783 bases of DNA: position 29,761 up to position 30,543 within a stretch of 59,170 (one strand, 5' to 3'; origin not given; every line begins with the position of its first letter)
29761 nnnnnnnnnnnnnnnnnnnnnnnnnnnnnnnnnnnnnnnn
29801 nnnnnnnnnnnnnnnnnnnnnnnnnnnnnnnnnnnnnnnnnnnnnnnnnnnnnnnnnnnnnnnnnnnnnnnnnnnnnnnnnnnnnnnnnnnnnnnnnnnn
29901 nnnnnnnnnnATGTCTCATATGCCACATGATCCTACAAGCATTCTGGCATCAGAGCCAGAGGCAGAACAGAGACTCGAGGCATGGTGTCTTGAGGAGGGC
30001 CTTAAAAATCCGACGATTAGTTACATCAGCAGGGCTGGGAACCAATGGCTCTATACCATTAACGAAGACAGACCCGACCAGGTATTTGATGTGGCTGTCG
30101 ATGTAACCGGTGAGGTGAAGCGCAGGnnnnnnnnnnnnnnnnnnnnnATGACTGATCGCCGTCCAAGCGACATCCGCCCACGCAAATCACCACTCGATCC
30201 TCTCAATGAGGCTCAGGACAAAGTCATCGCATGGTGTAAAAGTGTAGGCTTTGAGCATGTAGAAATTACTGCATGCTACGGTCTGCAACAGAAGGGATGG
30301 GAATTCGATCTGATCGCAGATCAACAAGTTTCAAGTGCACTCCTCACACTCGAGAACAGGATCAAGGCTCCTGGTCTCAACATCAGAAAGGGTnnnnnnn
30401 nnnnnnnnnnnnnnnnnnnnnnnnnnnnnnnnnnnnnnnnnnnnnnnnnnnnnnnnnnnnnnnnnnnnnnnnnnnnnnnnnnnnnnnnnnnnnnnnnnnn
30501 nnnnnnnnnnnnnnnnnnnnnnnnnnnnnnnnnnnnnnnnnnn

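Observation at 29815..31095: Tandem small-gene cassettes with a shared covarying 5' leader and a shared two-hairpin 3' module: candidate undescribed system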

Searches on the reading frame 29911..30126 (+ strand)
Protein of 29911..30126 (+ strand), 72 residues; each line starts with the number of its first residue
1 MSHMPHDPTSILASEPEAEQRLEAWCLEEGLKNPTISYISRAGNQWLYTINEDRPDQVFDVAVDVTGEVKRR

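Call 10: search_protein_families(library=pfam, proteins=[window:29911-30126:+], max_evalue=10)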
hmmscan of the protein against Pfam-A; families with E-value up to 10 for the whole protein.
seq(72 aa): 0 families

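Call 11: search_protein_families(library=phrogs, proteins=[window:29911-30126:+], max_evalue=10)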
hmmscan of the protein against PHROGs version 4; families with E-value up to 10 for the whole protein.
seq(72 aa): 3 families
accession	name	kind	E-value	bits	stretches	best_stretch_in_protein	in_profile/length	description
phrog_23769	-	unknown function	0.092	13.8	1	43-56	30-43/59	-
phrog_13511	-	unknown function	0.15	13.2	1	8-53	66-110/110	-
phrog_16487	-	unknown function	0.31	11.9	1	3-44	18-59/61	-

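Call 58: find_homologous_proteins(query=A7, max_evalue=10)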
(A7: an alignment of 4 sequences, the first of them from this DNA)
Query A7 (4 sequences) (72 aa, profile of the alignment): 5 proteins with E <= 10 among 49 candidates.
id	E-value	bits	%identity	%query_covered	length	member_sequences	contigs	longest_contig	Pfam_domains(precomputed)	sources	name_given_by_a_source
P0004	6.3e-30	121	25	88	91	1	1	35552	-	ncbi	-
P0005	2.3e-27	112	35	86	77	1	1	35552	-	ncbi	-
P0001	9.7e-25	104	30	46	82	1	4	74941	-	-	-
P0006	2.8e-24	103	99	100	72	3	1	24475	-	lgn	-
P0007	6.9e-24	101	25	82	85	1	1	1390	-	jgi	-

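Call 60: find_encoding_contigs(protein=P0007, flank=10000)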
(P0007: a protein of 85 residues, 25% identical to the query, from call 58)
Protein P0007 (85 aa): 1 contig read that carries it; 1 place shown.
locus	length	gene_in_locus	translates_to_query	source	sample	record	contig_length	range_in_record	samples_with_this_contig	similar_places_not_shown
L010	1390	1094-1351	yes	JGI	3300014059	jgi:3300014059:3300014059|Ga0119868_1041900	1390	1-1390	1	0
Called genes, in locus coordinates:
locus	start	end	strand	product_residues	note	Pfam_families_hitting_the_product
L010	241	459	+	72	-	-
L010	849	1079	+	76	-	-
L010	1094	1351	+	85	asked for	-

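Call 75: predict_structure(alignment_id=A9)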
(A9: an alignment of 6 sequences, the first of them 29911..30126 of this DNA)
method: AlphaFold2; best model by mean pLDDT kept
length: 72 residues; sequences in the alignment: 6
mean_pLDDT: 82.9   pTM: 0.67
mean pLDDT of the five models: 82.9, 82.7, 82.6, 82.4, 80.5
residues with pLDDT >= 90: 36; 70-90: 24; 50-70: 8; < 50: 4
segments of 3 or more residues with pLDDT < 50: 1-3
pLDDT, mean of each block of 10 residues (from residue 1): 50 87 90 89 93 80 91 84
secondary structure, 60 per line:
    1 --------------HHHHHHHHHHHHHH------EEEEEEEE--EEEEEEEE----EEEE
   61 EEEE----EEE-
elements in order: H15-28 E35-42 E45-52 E57-64 E69-71
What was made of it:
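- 29911..30129 (+): P1 gene, 72 aa. The conserved start is probably ATG 29920, giving 69 aa. It belongs to an alpha+beta small-protein family with no described relatives. AlphaFold2 pLDDT 83 (call 75).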

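Call 79: fold_search(model_id=the predicted structure, library=pdb)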
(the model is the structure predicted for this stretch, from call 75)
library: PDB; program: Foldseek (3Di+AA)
matches with E <= 10: 559; with E <= 0.001: 0
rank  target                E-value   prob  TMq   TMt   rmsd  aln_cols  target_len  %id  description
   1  6y2r_B                1.6e-01  0.97  0.50  0.13   3.8        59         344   17  Escherichia coli R255A RnlA endoribonuclease (single alanine mutant of RnlA) (released 2021-05-12)
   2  6y2p_B                1.7e-01  0.95  0.49  0.13   3.8        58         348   17  Escherichia coli RnlA-RnlB Toxin-Antitoxin System. (released 2021-04-14)
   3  6y2s_A                2.0e-01  0.96  0.49  0.13   3.9        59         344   17  Escherichia coli R318A RnlA endoribonuclease (single alanine mutant of RnlA) (released 2021-03-31)
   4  6y2s_B                2.3e-01  0.93  0.49  0.14   4.3        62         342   16  Escherichia coli R318A RnlA endoribonuclease (single alanine mutant of RnlA) (released 2021-03-31)
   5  6y2p_A                2.7e-01  0.94  0.52  0.14   4.0        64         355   16  Escherichia coli RnlA-RnlB Toxin-Antitoxin System. (released 2021-04-14)
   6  6eqt_B                4.0e-01  0.72  0.47  0.21   4.2        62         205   18  CRYSTAL STRUCTURE OF THE HUMAN KINETOCHORE PROTEIN CENP-N (released 2018-01-17)
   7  6y2q_A                4.2e-01  0.87  0.49  0.13   3.8        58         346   17  Escherichia coli RnlA endoribonuclease (released 2021-05-12)
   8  8aaf_a                4.5e-01  0.54  0.44  0.06   5.9        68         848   22  Yeast RQC complex in state G (released 2023-03-08)
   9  6y2r_A                4.7e-01  0.77  0.47  0.13   4.4        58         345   16  Escherichia coli R255A RnlA endoribonuclease (single alanine mutant of RnlA) (released 2021-05-12)
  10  9xps_1                4.7e-01  0.25  0.35  0.12  12.3        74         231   15  The neck structure of the Phage Phikz (released 2026-02-11)
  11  7pkn_N                5.4e-01  0.60  0.50  0.15   6.1        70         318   18  Structure of the human CCAN deltaCT complex (released 2022-04-27)
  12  9xps_5                5.7e-01  0.28  0.35  0.12  12.8        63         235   16  The neck structure of the Phage Phikz (released 2026-02-11)
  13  9lu1_C                6.1e-01  0.33  0.40  0.23   6.1        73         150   15  protein structure of DDB1-DDA1-DET1-Ube2e2 bound to COP1 dimer (released 2026-01-28)
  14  1ylx_A                6.4e-01  0.44  0.41  0.32   6.7        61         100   18  Crystal Structure of a Protein of Unknown Function from Bacillus stearothermophilus (released 2005-05-31)
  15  1ryp_J                6.4e-01  0.38  0.38  0.15  11.6        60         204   18  CRYSTAL STRUCTURE OF THE 20S PROTEASOME FROM YEAST AT 2.4 ANGSTROMS RESOLUTION (released 1998-04-15)
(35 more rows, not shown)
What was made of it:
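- The weak top PDB fold hit is a domain of the RnlA toxin (E = 0.16, call 79).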

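Call 81: search_protein_representatives(alignment_id=A9)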
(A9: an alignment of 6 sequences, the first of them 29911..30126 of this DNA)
Query: 6 sequences, 79 profile positions. Proteins with E-value up to 0.001 (for the whole library): 7; up to 1e-10: 5; up to 1e-30: 1. The best 7 are listed.
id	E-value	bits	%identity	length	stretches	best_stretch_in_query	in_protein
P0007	1.1e-31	124.8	-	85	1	1-79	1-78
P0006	1.6e-27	111.3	-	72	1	1-73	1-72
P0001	1.5e-22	95.5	-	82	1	4-79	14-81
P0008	9.6e-16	73.6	-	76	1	2-78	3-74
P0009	4.0e-12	62.0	-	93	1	5-79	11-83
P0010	8.1e-07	45.0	-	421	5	6-77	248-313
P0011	9.9e-04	35.1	-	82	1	9-71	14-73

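Call 83: fold_search(model_id=the predicted structure, library=viral)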
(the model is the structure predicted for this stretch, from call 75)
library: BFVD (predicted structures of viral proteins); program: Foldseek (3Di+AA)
matches with E <= 10: 1372; with E <= 0.001: 0
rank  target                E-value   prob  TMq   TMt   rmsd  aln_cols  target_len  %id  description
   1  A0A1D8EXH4            2.2e-02  0.99  0.52  0.38   4.6        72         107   21  Uncharacterized protein [Campylobacter phage vB_CjeM_Los1]
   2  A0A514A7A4            2.9e-02  0.87  0.37  0.34   5.3        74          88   15  (no name in the UniProt tables at hand)
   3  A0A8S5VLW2            3.7e-02  1.00  0.54  0.50   3.4        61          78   13  (no name in the UniProt tables at hand)
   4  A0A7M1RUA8            6.3e-02  0.96  0.44  0.43   7.4        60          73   18  Uncharacterized protein [uncultured phage cr131_1]
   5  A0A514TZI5            7.6e-02  0.91  0.46  0.36   8.7        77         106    6  (no name in the UniProt tables at hand)
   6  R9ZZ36                8.6e-02  0.99  0.51  0.24   3.0        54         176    7  (no name in the UniProt tables at hand)
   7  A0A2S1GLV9            8.6e-02  0.98  0.59  0.57   4.5        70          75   13  DUF7320 domain-containing protein [Erwinia phage Cronus]
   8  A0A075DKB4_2          9.1e-02  0.90  0.49  0.04   7.2        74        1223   18  Polyprotein (Fragment) [Rhizoctonia solani endornavirus - RS002]
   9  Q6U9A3                9.1e-02  0.77  0.40  0.39   5.0        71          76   18  Uncharacterized protein [Aeromonas phage 44RR2.8t]
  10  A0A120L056            1.1e-01  0.95  0.55  0.49   5.0        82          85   15  (no name in the UniProt tables at hand)
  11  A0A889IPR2            1.2e-01  0.96  0.51  0.31   4.1        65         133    8  (no name in the UniProt tables at hand)
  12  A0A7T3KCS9            1.3e-01  0.87  0.50  0.19   5.5        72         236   22  Uncharacterized protein [Campylobacter phage F207]
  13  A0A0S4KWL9            1.3e-01  0.75  0.42  0.43   4.8        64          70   12  Uncharacterized protein [Pseudomonas phage VCM]
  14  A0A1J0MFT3            1.3e-01  0.69  0.39  0.38   6.4        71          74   11  Uncharacterized protein [Serratia phage vB_Sru_IME250]
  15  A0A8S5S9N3            1.4e-01  0.80  0.38  0.43  11.1        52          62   12  Putative peptidyl-prolyl cis-trans isomerase [Phage sp. ctGns7]
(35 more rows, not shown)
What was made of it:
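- On Phage-derived gene (moron or anti-defence): BFVD best E = 0.022, to uncharacterised proteins (call 83).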

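Call 84: find_encoding_contigs(protein=P0009, flank=10000)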
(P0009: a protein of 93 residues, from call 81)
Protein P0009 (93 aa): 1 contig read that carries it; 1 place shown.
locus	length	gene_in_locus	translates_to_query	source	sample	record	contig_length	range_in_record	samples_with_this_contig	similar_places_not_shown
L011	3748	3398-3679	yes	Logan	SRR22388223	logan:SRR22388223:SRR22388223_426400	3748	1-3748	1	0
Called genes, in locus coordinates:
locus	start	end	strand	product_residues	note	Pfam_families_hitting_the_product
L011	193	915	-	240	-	-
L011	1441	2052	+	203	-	PF00702:Hydrolase, PF13419:HAD_2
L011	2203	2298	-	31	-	-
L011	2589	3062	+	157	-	-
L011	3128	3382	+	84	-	-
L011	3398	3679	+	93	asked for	-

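Call 85: find_encoding_contigs(protein=P0011, flank=10000)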
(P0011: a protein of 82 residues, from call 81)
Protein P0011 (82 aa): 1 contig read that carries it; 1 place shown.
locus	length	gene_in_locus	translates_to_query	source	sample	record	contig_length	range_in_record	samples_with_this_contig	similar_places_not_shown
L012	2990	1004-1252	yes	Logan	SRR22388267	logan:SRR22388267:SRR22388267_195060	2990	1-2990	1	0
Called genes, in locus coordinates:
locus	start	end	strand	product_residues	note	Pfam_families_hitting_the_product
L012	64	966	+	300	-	PF12146:Hydrolase_4 (weak), PF00561:Abhydrolase_1 (faint), PF08538:DUF1749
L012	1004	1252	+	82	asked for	-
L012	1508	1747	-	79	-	-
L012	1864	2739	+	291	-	PF04055:Radical_SAM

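Call 96: find_encoding_contigs(protein=P0010, flank=5000, max_places=3)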
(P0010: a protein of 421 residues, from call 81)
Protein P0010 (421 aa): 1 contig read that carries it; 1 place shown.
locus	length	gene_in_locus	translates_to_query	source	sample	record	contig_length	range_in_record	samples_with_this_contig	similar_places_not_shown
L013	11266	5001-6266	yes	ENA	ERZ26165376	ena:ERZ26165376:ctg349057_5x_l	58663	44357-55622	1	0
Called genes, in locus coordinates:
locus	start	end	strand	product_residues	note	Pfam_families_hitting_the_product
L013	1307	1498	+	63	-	-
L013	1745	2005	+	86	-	-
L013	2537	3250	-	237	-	-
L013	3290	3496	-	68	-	-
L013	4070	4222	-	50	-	-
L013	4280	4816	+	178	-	-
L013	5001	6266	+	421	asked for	PF26739:DUF8245 (faint), PF16575:CLP1_P (faint), PF25310:VG15 (faint), PF13723:Ketoacyl-synt_2 (faint), PF08003:Methyltransf_9 (faint), PF18258:IL4_i_Ig (faint)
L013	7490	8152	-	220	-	-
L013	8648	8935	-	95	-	-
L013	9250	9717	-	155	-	PF00646:F-box (weak), PF12937:F-box-like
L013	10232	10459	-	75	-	-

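Call 106: search_protein_families(library=padloc, proteins=[window:29911-30126:+, P0009, P0011], max_evalue=1)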
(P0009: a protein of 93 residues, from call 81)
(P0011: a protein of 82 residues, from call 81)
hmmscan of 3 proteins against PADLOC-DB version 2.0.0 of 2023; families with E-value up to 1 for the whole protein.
seq(72 aa): 0 families

P0009 (93 aa): 0 families

P0011 (82 aa): 0 families

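Call 107: search_protein_families(library=ncbifam, proteins=[window:29911-30126:+, P0009, P0011], max_evalue=1)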
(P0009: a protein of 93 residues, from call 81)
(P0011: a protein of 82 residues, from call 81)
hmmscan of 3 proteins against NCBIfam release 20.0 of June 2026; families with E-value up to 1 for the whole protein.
seq(72 aa): 0 families

P0009 (93 aa): 0 families

P0011 (82 aa): 0 families

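Call 109: search_solved_structures(query=A17, max_evalue=10)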
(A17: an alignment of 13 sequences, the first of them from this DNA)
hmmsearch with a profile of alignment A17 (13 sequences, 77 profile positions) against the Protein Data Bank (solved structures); distinct sequences matched with E-value up to 10: 4.
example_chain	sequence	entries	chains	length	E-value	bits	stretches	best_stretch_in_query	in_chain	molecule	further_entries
5ngh_A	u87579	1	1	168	0.24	14.5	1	15-45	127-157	Odorant Binding Protein 3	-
12bi_D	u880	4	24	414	0.98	12.6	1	32-68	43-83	Pyridinium-3,5-bisthiocarboxylic acid mononucleotide nickel insertion protein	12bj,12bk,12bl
3bvc_A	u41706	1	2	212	1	12.5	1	26-63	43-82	Uncharacterized protein Ism_01780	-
6u9e_B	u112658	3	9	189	1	12.5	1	31-71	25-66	VgrG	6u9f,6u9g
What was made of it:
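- Tried and rejected: A 13-sequence family profile against PDB sequences gave nothing (call 109).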

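Call 119: find_related_loci(query=A18, collection=viral_contigs, flank=5000)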
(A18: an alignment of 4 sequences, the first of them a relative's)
Query A18 (91 aa) in viral_contigs; peptide patterns used: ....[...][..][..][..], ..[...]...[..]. (x = any residue, [..] = any of these).
26 stretches matched a pattern, but none encodes a relative of the query by tblastn (E <= 1e-3).

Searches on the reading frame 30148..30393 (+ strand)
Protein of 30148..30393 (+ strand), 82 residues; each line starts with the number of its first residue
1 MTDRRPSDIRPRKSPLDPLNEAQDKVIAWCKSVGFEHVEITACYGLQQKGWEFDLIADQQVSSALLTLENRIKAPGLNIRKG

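Call 10: search_protein_families(library=pfam, proteins=[window:30148-30393:+], max_evalue=10)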
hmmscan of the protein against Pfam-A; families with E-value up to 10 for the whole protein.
seq(82 aa): 0 families

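Call 11: search_protein_families(library=phrogs, proteins=[window:30148-30393:+], max_evalue=10)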
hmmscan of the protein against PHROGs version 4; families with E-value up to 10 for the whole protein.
seq(82 aa): 2 families
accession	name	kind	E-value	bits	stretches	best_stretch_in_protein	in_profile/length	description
phrog_15427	-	DNA, RNA and nucleotide metabolism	0.2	12.2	1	8-44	215-252/270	endonuclease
phrog_5682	-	DNA, RNA and nucleotide metabolism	0.39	11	1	19-54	18-53/209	thymidylate synthase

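Call 16: find_homologous_proteins(query=window:30148-30393:+, max_evalue=1)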
Query seq(82 aa) (82 aa): 1 proteins with E <= 1 among 2 candidates.
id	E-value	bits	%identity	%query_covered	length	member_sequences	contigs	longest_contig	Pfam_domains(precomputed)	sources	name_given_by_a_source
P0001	1.7e-48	180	100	100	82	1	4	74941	-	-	-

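Call 17: find_encoding_contigs(protein=P0001, flank=10000, max_places=10)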
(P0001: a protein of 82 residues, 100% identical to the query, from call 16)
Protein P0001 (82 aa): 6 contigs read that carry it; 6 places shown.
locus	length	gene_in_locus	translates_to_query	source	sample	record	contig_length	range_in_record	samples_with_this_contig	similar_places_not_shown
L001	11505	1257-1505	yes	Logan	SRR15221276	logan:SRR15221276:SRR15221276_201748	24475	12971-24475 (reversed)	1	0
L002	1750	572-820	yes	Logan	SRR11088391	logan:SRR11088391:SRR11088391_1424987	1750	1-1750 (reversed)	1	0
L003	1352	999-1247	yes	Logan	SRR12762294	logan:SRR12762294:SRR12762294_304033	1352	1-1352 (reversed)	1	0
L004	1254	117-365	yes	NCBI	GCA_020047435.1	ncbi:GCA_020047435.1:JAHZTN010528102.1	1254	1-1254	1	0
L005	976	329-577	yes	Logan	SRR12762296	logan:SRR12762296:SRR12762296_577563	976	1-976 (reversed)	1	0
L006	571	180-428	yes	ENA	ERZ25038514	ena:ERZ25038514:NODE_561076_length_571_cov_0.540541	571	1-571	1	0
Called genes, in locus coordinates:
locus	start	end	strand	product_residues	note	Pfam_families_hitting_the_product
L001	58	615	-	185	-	PF01928:CYTH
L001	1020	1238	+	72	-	-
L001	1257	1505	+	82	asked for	-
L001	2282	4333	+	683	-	PF00041:fn3 (faint), PF16656:Pur_ac_phosph_N (faint), PF01476:LysM, PF13620:CarboxypepD_reg (weak), PF24025:Ig_DR_A0283-like (weak)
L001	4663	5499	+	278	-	-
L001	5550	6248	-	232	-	-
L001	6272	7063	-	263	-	PF00535:Glycos_transf_2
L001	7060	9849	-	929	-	PF26314:MptA_B_family (weak), PF09594:GT87, PF05007:Mannosyl_trans, PF14307:Glyco_tran_WbsX, PF16317:Glyco_hydro_99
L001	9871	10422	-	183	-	-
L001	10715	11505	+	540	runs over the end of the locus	PF04536:TPM_phosphatase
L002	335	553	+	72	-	-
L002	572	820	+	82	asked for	-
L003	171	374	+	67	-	-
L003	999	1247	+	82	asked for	-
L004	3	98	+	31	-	?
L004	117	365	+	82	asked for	-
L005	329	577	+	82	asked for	-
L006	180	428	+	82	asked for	-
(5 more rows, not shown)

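Call 106: search_protein_families(library=padloc, proteins=[window:30148-30393:+], max_evalue=1)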
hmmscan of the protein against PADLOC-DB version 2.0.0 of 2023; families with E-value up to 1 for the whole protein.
seq(82 aa): 0 families

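Call 107: search_protein_families(library=ncbifam, proteins=[window:30148-30393:+], max_evalue=1)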
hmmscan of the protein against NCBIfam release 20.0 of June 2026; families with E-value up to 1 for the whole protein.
seq(82 aa): 0 families
